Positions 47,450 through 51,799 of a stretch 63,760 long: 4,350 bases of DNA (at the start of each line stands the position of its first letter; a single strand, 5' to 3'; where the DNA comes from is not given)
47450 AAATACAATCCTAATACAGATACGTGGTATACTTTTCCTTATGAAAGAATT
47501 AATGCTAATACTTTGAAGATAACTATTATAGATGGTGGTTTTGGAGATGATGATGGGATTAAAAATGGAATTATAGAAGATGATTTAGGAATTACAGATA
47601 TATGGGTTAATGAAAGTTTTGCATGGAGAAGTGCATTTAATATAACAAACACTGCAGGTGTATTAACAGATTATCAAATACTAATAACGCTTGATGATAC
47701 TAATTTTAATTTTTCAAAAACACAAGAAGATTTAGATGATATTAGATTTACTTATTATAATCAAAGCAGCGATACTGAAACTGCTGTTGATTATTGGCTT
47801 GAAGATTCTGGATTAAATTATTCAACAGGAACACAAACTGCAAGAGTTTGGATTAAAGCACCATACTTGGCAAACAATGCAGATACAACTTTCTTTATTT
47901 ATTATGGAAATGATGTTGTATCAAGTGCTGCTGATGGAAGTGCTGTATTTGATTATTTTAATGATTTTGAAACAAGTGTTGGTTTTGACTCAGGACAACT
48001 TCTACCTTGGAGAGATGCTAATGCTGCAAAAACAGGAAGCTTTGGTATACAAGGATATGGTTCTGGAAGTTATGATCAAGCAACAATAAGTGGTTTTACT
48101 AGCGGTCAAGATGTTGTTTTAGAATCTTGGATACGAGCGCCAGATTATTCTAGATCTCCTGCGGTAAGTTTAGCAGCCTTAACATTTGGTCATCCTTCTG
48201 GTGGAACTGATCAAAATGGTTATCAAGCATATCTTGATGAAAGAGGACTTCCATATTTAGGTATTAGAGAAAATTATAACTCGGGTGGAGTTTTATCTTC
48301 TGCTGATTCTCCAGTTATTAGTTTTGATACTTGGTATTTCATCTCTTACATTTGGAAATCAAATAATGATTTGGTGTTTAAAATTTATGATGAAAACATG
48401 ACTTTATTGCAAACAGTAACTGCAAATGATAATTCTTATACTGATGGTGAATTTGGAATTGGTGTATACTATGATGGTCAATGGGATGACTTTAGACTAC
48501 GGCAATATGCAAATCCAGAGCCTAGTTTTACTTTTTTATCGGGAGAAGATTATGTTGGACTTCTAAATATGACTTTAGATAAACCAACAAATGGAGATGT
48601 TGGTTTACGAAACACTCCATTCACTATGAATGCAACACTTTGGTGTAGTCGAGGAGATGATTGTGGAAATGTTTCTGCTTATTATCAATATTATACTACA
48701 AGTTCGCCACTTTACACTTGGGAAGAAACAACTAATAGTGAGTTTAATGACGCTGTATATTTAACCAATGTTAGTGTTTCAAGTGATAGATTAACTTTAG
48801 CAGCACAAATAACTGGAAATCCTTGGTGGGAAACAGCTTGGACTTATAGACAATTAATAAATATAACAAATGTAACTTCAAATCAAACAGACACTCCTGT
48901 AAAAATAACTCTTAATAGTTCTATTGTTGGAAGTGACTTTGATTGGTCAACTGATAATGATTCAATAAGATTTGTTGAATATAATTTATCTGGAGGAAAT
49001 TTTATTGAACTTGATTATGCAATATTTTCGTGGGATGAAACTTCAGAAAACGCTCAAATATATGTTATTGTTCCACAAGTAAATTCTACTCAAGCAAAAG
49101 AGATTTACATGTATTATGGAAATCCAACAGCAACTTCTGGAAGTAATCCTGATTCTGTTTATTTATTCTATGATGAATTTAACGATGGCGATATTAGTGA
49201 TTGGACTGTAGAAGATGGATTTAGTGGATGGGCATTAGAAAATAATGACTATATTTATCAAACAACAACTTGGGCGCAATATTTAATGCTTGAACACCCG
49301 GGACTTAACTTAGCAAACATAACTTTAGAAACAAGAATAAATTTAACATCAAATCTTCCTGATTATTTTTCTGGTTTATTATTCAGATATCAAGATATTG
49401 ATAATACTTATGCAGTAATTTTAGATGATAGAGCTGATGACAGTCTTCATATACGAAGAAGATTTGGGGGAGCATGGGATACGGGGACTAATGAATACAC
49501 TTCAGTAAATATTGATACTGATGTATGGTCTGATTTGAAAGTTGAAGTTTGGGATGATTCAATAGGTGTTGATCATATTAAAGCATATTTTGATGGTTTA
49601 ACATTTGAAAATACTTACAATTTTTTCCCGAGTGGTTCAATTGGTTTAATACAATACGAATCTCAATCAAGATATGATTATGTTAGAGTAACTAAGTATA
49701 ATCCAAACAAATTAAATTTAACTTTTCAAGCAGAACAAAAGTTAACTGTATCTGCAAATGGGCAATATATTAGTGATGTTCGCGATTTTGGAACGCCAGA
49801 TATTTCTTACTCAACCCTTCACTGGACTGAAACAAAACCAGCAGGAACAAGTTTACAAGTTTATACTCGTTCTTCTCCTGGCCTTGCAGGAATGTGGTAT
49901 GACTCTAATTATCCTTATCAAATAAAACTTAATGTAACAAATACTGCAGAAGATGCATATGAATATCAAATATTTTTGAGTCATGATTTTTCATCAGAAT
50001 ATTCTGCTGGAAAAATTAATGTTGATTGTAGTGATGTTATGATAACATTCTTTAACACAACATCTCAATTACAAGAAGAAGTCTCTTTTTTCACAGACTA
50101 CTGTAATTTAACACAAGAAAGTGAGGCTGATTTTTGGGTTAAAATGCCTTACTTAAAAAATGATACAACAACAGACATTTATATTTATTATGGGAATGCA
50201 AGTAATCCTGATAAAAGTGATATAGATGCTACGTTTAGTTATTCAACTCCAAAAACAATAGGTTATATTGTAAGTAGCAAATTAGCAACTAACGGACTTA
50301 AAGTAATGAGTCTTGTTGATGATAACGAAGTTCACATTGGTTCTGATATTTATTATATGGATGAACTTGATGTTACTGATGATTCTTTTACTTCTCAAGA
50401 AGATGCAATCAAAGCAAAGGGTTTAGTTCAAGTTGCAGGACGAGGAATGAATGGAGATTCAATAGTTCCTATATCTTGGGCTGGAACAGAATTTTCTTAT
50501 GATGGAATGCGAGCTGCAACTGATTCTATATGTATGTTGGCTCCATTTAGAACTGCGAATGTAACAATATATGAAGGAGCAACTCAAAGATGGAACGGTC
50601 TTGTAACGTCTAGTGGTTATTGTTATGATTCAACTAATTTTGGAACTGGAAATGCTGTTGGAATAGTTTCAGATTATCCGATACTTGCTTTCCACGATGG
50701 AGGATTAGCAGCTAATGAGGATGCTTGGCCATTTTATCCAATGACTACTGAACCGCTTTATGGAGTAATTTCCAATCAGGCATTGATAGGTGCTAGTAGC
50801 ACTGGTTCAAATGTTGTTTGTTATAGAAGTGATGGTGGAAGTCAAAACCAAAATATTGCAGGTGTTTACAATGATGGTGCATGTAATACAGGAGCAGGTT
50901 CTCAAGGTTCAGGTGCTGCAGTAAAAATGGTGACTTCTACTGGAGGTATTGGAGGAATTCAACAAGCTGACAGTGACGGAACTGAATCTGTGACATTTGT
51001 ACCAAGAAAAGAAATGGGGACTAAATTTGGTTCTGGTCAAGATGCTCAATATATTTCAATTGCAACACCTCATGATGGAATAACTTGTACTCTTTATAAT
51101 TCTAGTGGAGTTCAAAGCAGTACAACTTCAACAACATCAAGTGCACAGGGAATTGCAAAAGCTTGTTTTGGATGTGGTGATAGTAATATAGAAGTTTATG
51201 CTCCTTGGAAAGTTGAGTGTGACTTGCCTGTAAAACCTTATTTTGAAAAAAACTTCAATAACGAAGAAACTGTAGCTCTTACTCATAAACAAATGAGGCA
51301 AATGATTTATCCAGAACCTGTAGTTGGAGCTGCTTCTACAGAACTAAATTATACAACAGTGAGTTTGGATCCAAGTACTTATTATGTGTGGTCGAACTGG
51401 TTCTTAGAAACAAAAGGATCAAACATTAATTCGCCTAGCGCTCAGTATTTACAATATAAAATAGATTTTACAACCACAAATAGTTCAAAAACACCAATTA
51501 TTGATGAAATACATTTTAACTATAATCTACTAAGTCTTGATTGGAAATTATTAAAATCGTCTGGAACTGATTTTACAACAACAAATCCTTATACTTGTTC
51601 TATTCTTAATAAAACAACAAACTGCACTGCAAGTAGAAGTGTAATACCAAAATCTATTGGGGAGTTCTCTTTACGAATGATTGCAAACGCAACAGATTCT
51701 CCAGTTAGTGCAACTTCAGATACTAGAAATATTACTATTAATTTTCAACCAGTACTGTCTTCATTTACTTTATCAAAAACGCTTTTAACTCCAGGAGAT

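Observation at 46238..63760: Unlisted giant ORF: at least 17.5 kb / 5,841 codons of uninterrupted surface-protein coding sequence running off the window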

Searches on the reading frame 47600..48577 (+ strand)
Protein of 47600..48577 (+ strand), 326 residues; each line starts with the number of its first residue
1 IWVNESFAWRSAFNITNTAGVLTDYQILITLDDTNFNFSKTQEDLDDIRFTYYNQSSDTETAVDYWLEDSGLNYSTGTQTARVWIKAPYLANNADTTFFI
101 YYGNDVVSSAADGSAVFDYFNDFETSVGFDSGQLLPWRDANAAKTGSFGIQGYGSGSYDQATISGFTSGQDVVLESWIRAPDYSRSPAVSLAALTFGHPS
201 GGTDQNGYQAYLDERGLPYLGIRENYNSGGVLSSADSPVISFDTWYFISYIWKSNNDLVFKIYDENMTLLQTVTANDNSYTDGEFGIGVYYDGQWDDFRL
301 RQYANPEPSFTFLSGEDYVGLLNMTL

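Call 77: predict_structure(alignment_id=A6)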
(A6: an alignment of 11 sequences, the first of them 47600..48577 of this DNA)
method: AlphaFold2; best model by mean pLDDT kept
length: 326 residues; sequences in the alignment: 11
mean_pLDDT: 84.4   pTM: 0.85
mean pLDDT of the five models: 84.4, 82.2, 80.4, 80.3, 76.0
residues with pLDDT >= 90: 149; 70-90: 130; 50-70: 35; < 50: 12
segments of 3 or more residues with pLDDT < 50: 1-4, 320-326
pLDDT, mean of each block of 10 residues (from residue 1): 65 93 94 88 89 86 87 69 94 93 85 93 91 91 91 84 77 94 71 79 71 72 78 85 92 92 93 90 86 92 93 70 38
secondary structure, 60 per line:
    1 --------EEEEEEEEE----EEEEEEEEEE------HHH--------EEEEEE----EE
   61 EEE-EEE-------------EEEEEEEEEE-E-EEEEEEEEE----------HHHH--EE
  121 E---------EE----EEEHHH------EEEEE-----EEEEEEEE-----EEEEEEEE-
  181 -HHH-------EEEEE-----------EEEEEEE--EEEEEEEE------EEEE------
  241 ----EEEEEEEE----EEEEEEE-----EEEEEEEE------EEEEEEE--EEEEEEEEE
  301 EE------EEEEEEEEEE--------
elements in order: E9-17 E22-31 E49-54 E59-63 E65-67 E81-90 E94-102 H113-116 E119-121 E137-139 E149-153 E159-166 E172-179 E192-196 E208-214 E217-224 E231-234 E245-252 E257-263 E269-276 E283-289 E292-302 E309-318

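Call 82: fold_search(model_id=the predicted structure, library=pdb)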
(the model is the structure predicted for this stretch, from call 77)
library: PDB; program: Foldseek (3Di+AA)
matches with E <= 10: 1080; with E <= 0.001: 96
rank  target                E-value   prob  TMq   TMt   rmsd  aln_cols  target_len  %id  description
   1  1gv9                  3.5e-06  1.00  0.39  0.54   6.1       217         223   15  p58/ERGIC-53 (released 2002-02-28)
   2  5nxb_A                3.7e-06  1.00  0.42  0.23  20.5       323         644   11  Mouse galactocerebrosidase in complex with saposin A (released 2017-05-24)
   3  3zr5_A                6.4e-06  1.00  0.45  0.24  19.6       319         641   12  STRUCTURE OF GALACTOCEREBROSIDASE FROM MOUSE (released 2011-09-28)
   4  3zyp                  9.1e-06  1.00  0.40  0.57   5.6       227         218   16  Cellulose induced protein, Cip1 (released 2012-09-12)
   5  4gky                  1.3e-05  1.00  0.40  0.54   5.8       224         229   16  Crystal structure of a carbohydrate-binding domain (released 2013-06-05)
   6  4ccc_A                1.8e-05  1.00  0.44  0.24  19.9       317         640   12  STRUCTURE OF MOUSE GALACTOCEREBROSIDASE WITH 4NBDG: ENZYME-SUBSTRATE COMPLEX (released 2013-12-11)
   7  3lcp_A                2.8e-05  1.00  0.36  0.48   7.1       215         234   16  Crystal structure of the carbohydrate recognition domain of LMAN1 in complex with MCFD2 (released 2010-01-26)
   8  3wht_A                3.0e-05  1.00  0.38  0.56   6.5       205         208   15  Crystal structure of ERGIC-53/MCFD2, Calcium-free form (released 2014-01-15)
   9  1ux6                  3.4e-05  1.00  0.38  0.37   9.8       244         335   11  Structure of a thrombospondin C-terminal fragment reveals a novel calcium core in the type 3 repeats (released 2004-03-18)
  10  2dur_A                3.7e-05  1.00  0.39  0.49  10.1       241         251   14  Crystal structure of VIP36 exoplasmic/lumenal domain, Ca2+/Man2-bound form (released 2007-07-24)
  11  2duo_A                3.7e-05  1.00  0.38  0.49  10.3       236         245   15  Crystal structure of VIP36 exoplasmic/lumenal domain, Ca2+-bound form (released 2007-07-24)
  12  4ygb_A                3.9e-05  1.00  0.39  0.60   5.8       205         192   14  Crystal structure of ERGIC-53/MCFD2, monoclinic calcium-free form (released 2016-04-06)
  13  3ujo_A                4.1e-05  1.00  0.35  0.43   6.6       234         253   14  Galactose-specific seed lectin from Dolichos lablab in complex with adenine and galactose (released 2012-11-14)
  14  4ygc_A                4.3e-05  1.00  0.38  0.51   7.5       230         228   14  Crystal structure of ERGIC-53/MCFD2, monoclinic calcium-bound form 1 (released 2016-04-06)
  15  2duq_A                4.5e-05  1.00  0.38  0.49  10.2       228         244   14  Crystal structure of VIP36 exoplasmic/lumenal domain, Ca2+/Man-bound form (released 2007-07-24)
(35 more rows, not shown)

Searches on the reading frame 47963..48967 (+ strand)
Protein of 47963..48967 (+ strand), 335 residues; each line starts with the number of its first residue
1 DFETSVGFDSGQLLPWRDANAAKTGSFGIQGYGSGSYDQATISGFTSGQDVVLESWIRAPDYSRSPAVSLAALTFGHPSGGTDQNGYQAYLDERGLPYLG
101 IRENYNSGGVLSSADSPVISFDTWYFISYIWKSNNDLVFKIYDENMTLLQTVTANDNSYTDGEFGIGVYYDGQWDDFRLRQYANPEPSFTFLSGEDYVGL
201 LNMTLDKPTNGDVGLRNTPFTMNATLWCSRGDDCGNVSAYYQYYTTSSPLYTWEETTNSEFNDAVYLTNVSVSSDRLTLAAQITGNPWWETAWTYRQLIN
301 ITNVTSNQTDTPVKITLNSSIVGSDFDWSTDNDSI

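Call 65: search_protein_families(library=pfam, proteins=[window:47963-48967:+], max_evalue=10)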
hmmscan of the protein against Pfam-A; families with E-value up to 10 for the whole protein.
window:47963-48967:+ (335 aa): 0 families

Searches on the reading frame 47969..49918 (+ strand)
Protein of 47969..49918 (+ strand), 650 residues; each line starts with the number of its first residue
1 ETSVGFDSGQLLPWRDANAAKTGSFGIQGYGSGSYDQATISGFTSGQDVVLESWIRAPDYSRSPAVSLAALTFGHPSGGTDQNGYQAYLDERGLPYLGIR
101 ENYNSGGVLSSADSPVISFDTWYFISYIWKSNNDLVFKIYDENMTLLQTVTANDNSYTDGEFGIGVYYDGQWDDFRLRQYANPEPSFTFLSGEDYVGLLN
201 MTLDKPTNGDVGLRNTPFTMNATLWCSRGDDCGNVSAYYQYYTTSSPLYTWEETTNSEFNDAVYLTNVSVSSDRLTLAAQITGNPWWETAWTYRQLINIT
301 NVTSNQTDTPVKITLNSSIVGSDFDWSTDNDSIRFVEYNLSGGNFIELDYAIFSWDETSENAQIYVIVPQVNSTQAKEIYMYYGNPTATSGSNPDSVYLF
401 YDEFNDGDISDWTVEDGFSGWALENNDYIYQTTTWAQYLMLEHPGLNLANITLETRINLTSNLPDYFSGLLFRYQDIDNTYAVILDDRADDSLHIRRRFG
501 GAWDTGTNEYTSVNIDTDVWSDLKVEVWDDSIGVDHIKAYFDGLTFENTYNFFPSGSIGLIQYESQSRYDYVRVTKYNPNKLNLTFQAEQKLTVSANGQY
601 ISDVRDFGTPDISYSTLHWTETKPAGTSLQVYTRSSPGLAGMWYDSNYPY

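Call 12: search_protein_families(library=pfam, proteins=[window:47969-49918:+], max_evalue=0.1)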
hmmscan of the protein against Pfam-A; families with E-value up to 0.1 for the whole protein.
window:47969-49918:+ (650 aa): 1 family
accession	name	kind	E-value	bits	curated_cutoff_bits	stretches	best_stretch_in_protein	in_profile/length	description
PF10102.14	DUF2341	-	2.5e-17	63.6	23.4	1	331-414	3-83/84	Domain of unknown function (DUF2341)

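Call 39: search_protein_families(library=ncbifam, proteins=[window:47969-49918:+], max_evalue=0.1)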
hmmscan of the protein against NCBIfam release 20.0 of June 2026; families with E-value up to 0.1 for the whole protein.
window:47969-49918:+ (650 aa): 1 family
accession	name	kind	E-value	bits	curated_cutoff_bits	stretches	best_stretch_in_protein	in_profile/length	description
NF047480.1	Lepto_Lp29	subfamily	0.021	14.7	75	1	104-158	153-206/212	Lp29 family lipoprotein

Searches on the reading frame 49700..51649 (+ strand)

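Call 12: search_protein_families(library=pfam, proteins=[window:49700-51649:+], max_evalue=0.1)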
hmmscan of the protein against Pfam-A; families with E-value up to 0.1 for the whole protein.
window:49700-51649:+ (650 aa): 2 families
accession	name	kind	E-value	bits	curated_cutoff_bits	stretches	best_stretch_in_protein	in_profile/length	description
PF10102.14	DUF2341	-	1.3e-08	35.6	23.4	1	110-180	2-66/84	Domain of unknown function (DUF2341)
PF20805.3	Integrin_A_Ig_2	-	0.065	13.6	24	0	73-105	34-66/145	Integrin alpha Ig-like domain 2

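Call 39: search_protein_families(library=ncbifam, proteins=[window:49700-51649:+], max_evalue=0.1)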
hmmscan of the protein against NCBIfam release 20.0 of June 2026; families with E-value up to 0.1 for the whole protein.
window:49700-51649:+ (650 aa): 0 families
